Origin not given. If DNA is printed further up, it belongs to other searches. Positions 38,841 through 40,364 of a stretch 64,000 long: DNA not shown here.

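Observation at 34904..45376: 10.5-kb co-directional redox supercluster: EtfBA, membrane HdrD-like oxidoreductase, soluble HdrD-like protein, HdrA, MvhD and [NiFe] hydrogenase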

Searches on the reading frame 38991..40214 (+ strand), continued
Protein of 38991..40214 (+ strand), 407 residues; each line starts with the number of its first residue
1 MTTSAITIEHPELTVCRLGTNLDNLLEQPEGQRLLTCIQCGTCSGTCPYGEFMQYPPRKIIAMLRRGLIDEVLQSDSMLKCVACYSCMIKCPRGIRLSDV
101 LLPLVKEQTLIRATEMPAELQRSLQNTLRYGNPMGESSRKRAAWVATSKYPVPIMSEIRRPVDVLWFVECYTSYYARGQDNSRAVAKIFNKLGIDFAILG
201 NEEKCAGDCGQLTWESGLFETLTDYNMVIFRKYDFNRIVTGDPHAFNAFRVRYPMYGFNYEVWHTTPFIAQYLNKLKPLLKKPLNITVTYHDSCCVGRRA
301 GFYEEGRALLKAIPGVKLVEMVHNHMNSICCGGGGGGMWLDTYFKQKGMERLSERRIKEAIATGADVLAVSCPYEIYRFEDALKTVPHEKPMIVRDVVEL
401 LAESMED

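Call 68: find_homologous_proteins(query=window:38991-40214:+, max_evalue=1e-50)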
Query window:38991-40214:+ (407 aa): 4368 proteins with E <= 1e-50 among 8000 candidates; the best 120 are listed.
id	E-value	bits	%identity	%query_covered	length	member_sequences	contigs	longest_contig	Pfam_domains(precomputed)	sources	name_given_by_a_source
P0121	9.3e-271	916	95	100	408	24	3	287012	PF12838.13,PF13534.12,PF02754.22,PF13183.12,PF13187.12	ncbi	ncbi:MAG: (Fe-S)-binding protein [Verrucomicrobiia bacterium]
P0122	1.2e-236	804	83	98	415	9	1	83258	PF13534.12,PF02754.22,PF13183.12,PF13187.12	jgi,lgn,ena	-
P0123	1.6e-236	803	82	99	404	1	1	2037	PF12838.13,PF13534.12,PF02754.22,PF13183.12,PF13187.12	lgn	-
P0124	7.6e-232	788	80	99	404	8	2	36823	PF12838.13,PF13534.12,PF02754.22,PF13183.12,PF13187.12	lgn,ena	-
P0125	8.6e-229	778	82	97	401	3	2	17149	PF12838.13,PF13534.12,PF02754.22,PF13183.12,PF13187.12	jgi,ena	-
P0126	1.1e-228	777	82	98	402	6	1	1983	PF12838.13,PF13534.12,PF02754.22,PF13183.12,PF13187.12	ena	-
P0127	1.3e-228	777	80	98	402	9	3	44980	PF12838.13,PF13534.12,PF02754.22,PF13183.12,PF13187.12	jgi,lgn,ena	-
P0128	1.5e-228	777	81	97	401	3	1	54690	PF13534.12,PF02754.22,PF13183.12,PF13187.12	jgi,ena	-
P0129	1.5e-228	777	79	99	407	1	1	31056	PF12838.13,PF13534.12,PF02754.22,PF13237.12,PF13183.12,PF13187.12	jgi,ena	-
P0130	5.2e-228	775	81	97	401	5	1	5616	PF12838.13,PF13534.12,PF02754.22,PF13183.12,PF13187.12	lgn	-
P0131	6.1e-228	775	80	97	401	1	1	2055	PF13534.12,PF02754.22,PF13183.12,PF13187.12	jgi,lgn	-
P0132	1.0e-227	774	80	97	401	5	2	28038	PF12838.13,PF13534.12,PF02754.22,PF13183.12,PF13187.12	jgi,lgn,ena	-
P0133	1.3e-227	774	81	97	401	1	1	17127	PF12838.13,PF13534.12,PF02754.22,PF13183.12,PF13187.12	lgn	-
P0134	1.4e-227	774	79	99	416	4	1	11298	PF13534.12,PF02754.22,PF13183.12,PF13187.12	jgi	jgi:dimethylglycine catabolism B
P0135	4.2e-227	772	81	97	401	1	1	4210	PF13534.12,PF02754.22,PF13183.12,PF13187.12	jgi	jgi:Fe-S oxidoreductase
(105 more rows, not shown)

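Call 69: find_encoding_contigs(protein=P0121, flank=10000, max_places=2)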
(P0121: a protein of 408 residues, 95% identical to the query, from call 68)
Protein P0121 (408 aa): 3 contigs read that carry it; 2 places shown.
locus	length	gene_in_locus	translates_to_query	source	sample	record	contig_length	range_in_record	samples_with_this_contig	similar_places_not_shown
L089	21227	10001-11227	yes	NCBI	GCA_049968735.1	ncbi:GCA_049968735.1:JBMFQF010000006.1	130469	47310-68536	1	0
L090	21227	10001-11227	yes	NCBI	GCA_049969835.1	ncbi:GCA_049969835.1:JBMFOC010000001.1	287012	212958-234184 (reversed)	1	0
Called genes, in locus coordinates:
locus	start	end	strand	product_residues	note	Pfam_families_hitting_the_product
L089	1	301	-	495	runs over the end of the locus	PF02447:GntP_permease, PF03600:CitMHS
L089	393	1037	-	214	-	PF06439:3keto-disac_hyd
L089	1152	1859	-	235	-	PF00215:OMPdecase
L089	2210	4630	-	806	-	PF02190:LON_substr_bdg, PF00004:AAA, PF07728:AAA_5 (weak), PF22667:Lon_lid, PF05362:Lon_C, PF13541:ChlI (weak)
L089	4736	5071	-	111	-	PF00011:HSP20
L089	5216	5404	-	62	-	PF12669:FeoB_associated (weak)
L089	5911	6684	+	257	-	PF01012:ETF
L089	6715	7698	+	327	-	PF01012:ETF, PF00766:ETF_alpha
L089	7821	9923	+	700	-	PF12797:Fer4_2 (faint), PF14697:Fer4_21 (faint), PF13183:Fer4_8 (weak), PF13187:Fer4_9, PF02754:CCG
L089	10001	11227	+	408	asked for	PF12838:Fer4_7 (weak), PF13183:Fer4_8, PF13187:Fer4_9, PF13534:Fer4_17, PF02754:CCG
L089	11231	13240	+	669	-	PF07992:Pyr_redox_2 (weak), PF00070:Pyr_redox (weak), PF00890:FAD_binding_2 (weak), PF12831:FAD_oxidored, PF13450:NAD_binding_8, PF12838:Fer4_7, PF13187:Fer4_9, PF14697:Fer4_21, +7 more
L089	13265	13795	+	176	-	PF02662:FlpD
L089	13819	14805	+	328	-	PF01058:Oxidored_q6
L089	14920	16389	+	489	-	PF27537:HoxH, PF00374:NiFeSe_Hases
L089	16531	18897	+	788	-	PF17764:PriA_3primeBD, PF04851:ResIII, PF00270:DEAD, PF18319:Zn_ribbon_PriA, PF00271:Helicase_C, PF18074:PriA_C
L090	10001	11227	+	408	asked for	PF12838:Fer4_7 (weak), PF13183:Fer4_8, PF13187:Fer4_9, PF13534:Fer4_17, PF02754:CCG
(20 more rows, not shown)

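Call 87: predict_structure(alignment_id=A3)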
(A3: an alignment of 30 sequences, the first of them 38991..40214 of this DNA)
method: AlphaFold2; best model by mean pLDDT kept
length: 407 residues; sequences in the alignment: 30
mean_pLDDT: 75.8   pTM: 0.79
mean pLDDT of the five models: 75.8, 75.7, 74.9, 73.7, 71.6
residues with pLDDT >= 90: 122; 70-90: 139; 50-70: 113; < 50: 33
segments of 3 or more residues with pLDDT < 50: 1-14, 205-217, 332-336
pLDDT, mean of each block of 10 residues (from residue 1): 30 51 66 60 57 75 78 76 60 59 65 65 61 59 85 90 88 77 95 93 52 50 78 92 80 82 95 96 96 77 92 97 68 53 76 86 95 83 90 95 92
secondary structure, 60 per line:
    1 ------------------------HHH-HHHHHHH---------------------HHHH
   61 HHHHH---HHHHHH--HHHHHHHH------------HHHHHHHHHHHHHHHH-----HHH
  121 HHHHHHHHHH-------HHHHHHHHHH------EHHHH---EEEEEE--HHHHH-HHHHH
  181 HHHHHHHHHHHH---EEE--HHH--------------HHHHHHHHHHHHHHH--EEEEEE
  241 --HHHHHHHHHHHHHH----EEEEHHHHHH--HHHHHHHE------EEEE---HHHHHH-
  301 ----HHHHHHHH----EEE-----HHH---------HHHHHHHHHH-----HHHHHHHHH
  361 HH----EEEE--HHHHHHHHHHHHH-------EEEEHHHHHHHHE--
elements in order: H29-35 H57-65 H69-74 H77-84 H97-112 H118-130 H138-147 H155-158 E162-167 H170-174 H176-192 E196-198 H218-232 E235-240 H243-256 E261-264 H265-270 H273-279 E287-290 H294-299 H305-312 E317-319 H337-346 H352-362 E367-370 H373-385 E393-396 H397-404

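Call 89: fold_search(model_id=the predicted structure, library=pdb)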
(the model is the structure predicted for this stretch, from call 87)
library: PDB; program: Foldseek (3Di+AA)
matches with E <= 10: 740; with E <= 0.001: 19
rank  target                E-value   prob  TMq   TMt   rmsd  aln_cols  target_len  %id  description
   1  9ojn                  4.5e-17  1.00  0.73  0.42   4.9       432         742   27  Structure of Mycobacterium smegmatis EtfD (released 2025-05-21)
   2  9a6l_A                6.0e-10  1.00  0.46  0.76   3.9       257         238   19  Integrative model of LUTA-LUTB by crosslinking MS and deep learning (released 2024-09-18)
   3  8rwn_B                1.4e-07  1.00  0.45  0.62   4.9       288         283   17  CryoEM structure of the Hdr(ABC)2 subunits of the Elp-Hdr complex of Methanothermobacter marburgensis (released 2025-05-14)
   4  8rvy_b                6.3e-07  1.00  0.45  0.62   4.6       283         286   18  CryoEM structure of the Elp-Hdr complex of Methanothermobacter marburgensis state 1 (composite structure) (released 2025-05-14)
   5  8rvu_B                7.0e-07  1.00  0.42  0.58   5.4       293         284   17  CryoEM structure of the Elp-Hdr complex of Methanothermobacter marburgensis state 2 (composite structure) (released 2025-05-14)
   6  5odc_B                1.0e-06  1.00  0.45  0.61   4.5       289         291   18  Heterodisulfide reductase / [NiFe]-hydrogenase complex from Methanothermococcus thermolithotrophicus at 2.3 A resoluti (released 2017-08-30)
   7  7bkb_B                2.2e-05  1.00  0.45  0.60   4.5       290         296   16  Formate dehydrogenase - heterodisulfide reductase - formylmethanofuran dehydrogenase complex from Methanospirillum hun (released 2021-09-29)
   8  3s81_C                1.4e-04  1.00  0.26  0.37   8.9       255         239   13  Crystal Structure of Putative Aspartate Racemase from Salmonella Typhimurium (released 2011-06-15)
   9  3s7z_B                1.5e-04  1.00  0.26  0.39   8.8       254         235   14  Crystal Structure of Putative Aspartate Racemase from Salmonella Typhimurium Complexed with Succinate (released 2011-10-05)
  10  3s81_B                1.8e-04  1.00  0.27  0.38   8.8       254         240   12  Crystal Structure of Putative Aspartate Racemase from Salmonella Typhimurium (released 2011-06-15)
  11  3s81_A                1.8e-04  1.00  0.27  0.38   8.9       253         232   12  Crystal Structure of Putative Aspartate Racemase from Salmonella Typhimurium (released 2011-06-15)
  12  5evc_B                2.6e-04  1.00  0.27  0.37   8.8       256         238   13  Crystal structure of putative aspartate racemase from Salmonella Typhimurium complexed with sulfate and potassium (released 2015-12-02)
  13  3s81_D                3.5e-04  1.00  0.27  0.40   8.7       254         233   13  Crystal Structure of Putative Aspartate Racemase from Salmonella Typhimurium (released 2011-06-15)
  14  5hj7_A                3.7e-04  1.00  0.27  0.37   8.7       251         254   15  Glutamate Racemase Mycobacterium tuberculosis (MurI) with bound D-glutamate, 2.3 Angstrom resolution, X-ray diffractio (released 2016-05-25)
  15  5ijw_A                4.1e-04  1.00  0.26  0.34   8.8       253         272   15  Glutamate Racemase (MurI) from Mycobacterium smegmatis with bound D-glutamate, 1.8 Angstrom resolution, X-ray diffract (released 2016-05-25)
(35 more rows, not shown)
